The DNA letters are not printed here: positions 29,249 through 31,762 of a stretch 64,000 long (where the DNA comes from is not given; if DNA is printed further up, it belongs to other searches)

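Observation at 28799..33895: Operonic pairing of a cytoplasmic bis-MGD-type enzyme with an orphan XDH-family large subunit lacking FeS/FAD partners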

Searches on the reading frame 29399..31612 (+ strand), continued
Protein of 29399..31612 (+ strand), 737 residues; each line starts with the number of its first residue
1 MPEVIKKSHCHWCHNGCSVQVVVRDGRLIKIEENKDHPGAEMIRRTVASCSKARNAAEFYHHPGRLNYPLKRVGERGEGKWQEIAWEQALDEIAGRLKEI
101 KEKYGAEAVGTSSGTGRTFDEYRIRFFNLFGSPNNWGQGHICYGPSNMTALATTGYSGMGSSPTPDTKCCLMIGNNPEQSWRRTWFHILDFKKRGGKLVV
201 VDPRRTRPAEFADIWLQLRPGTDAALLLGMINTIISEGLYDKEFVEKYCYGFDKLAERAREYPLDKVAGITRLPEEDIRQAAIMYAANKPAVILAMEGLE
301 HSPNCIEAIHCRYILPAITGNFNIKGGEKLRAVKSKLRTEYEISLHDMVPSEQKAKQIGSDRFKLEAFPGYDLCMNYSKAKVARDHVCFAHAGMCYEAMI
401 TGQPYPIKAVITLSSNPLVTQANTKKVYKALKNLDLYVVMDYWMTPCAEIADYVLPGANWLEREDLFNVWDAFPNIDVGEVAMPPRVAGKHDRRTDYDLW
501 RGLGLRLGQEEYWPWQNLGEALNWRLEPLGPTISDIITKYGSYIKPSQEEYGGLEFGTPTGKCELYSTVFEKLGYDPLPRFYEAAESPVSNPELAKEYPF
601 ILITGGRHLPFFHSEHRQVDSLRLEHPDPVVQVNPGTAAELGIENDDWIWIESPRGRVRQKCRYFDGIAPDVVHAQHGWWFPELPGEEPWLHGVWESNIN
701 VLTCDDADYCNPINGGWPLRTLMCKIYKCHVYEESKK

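Call 88: fold_search(model_id=the predicted structure, library=pdb)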
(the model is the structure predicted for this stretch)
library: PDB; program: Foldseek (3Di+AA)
matches with E <= 10: 969; with E <= 0.001: 179
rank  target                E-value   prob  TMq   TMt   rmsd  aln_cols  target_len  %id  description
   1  2e7z                  6.7e-68  1.00  0.90  0.91   2.9       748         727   38  Acetylene Hydratase from Pelobacter acetylenicus (released 2007-02-27)
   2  7vw6_A                2.0e-44  1.00  0.76  0.62   4.9       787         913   22  Cryo-EM Structure of Formate Dehydrogenase 1 from Methylorubrum extorquens AM1 (released 2022-06-01)
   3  8j83_A                2.4e-44  1.00  0.77  0.63   5.1       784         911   22  Crystal structure of formate dehydrogenase from Methylorubrum extorquens AM1 (released 2023-10-11)
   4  1fdi                  1.8e-43  1.00  0.75  0.77   6.3       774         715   23  OXIDIZED FORM OF FORMATE DEHYDROGENASE H FROM E. COLI COMPLEXED WITH THE INHIBITOR NITRITE (released 1997-08-20)
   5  2vpw_A                7.8e-43  1.00  0.81  0.81   4.9       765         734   28  Polysulfide reductase with bound menaquinone (released 2008-06-10)
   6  7z0t_A                2.5e-42  1.00  0.75  0.77   5.9       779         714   23  Structure of the Escherichia coli formate hydrogenlyase complex (aerobic preparation, composite structure) (released 2022-09-28)
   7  2v3v                  1.3e-40  1.00  0.76  0.77   5.8       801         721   21  A New Catalytic Mechanism of Periplasmic Nitrate Reductase from Desulfovibrio desulfuricans ATCC 27774 from Crystallogra (released 2008-03-18)
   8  1aa6                  1.5e-40  1.00  0.72  0.75   6.6       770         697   22  REDUCED FORM OF FORMATE DEHYDROGENASE H FROM E. COLI (released 1997-08-20)
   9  2v45                  5.2e-40  1.00  0.76  0.77   5.8       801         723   20  A New Catalytic Mechanism of Periplasmic Nitrate Reductase from Desulfovibrio desulfuricans ATCC 27774 from Crystallogra (released 2008-03-18)
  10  1eu1                  1.0e-39  1.00  0.71  0.69   5.3       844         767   20  THE CRYSTAL STRUCTURE OF RHODOBACTER SPHAEROIDES DIMETHYLSULFOXIDE REDUCTASE REVEALS TWO DISTINCT MOLYBDENUM COORDINATIO (released 2000-08-02)
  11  7l5i                  2.1e-39  1.00  0.72  0.70   5.0       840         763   20  Crystal Structure of Haemophilus influenzae MtsZ at pH 7.0 (released 2021-04-21)
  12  8rqz_C                3.3e-39  1.00  0.74  0.57   6.0       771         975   21  Crystal structure of Molybdenum bispyranopterin guanine dinucleotide formate dehydrogenases ForCE1 from Bacillus subti (released 2025-08-06)
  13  4dmr                  3.6e-39  1.00  0.70  0.67   6.0       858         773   19  REDUCED DMSO REDUCTASE FROM RHODOBACTER CAPSULATUS WITH BOUND DMSO SUBSTRATE (released 1998-03-18)
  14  2nap                  4.3e-39  1.00  0.75  0.77   6.0       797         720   21  DISSIMILATORY NITRATE REDUCTASE (NAP) FROM DESULFOVIBRIO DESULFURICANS (released 1999-09-19)
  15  2jio                  6.0e-39  1.00  0.75  0.76   6.4       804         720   20  A New Catalytic Mechanism of Periplasmic Nitrate Reductase from Desulfovibrio desulfuricans ATCC 27774 from Crystallogra (released 2008-03-18)
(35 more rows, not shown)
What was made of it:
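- On Acetylene hydratase (AH subfamily sensu stricto): TM 0.90 to 2e7z (call 88).
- Closest known: Acetylene hydratase. Same: Same fold (TM 0.90; call 88).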
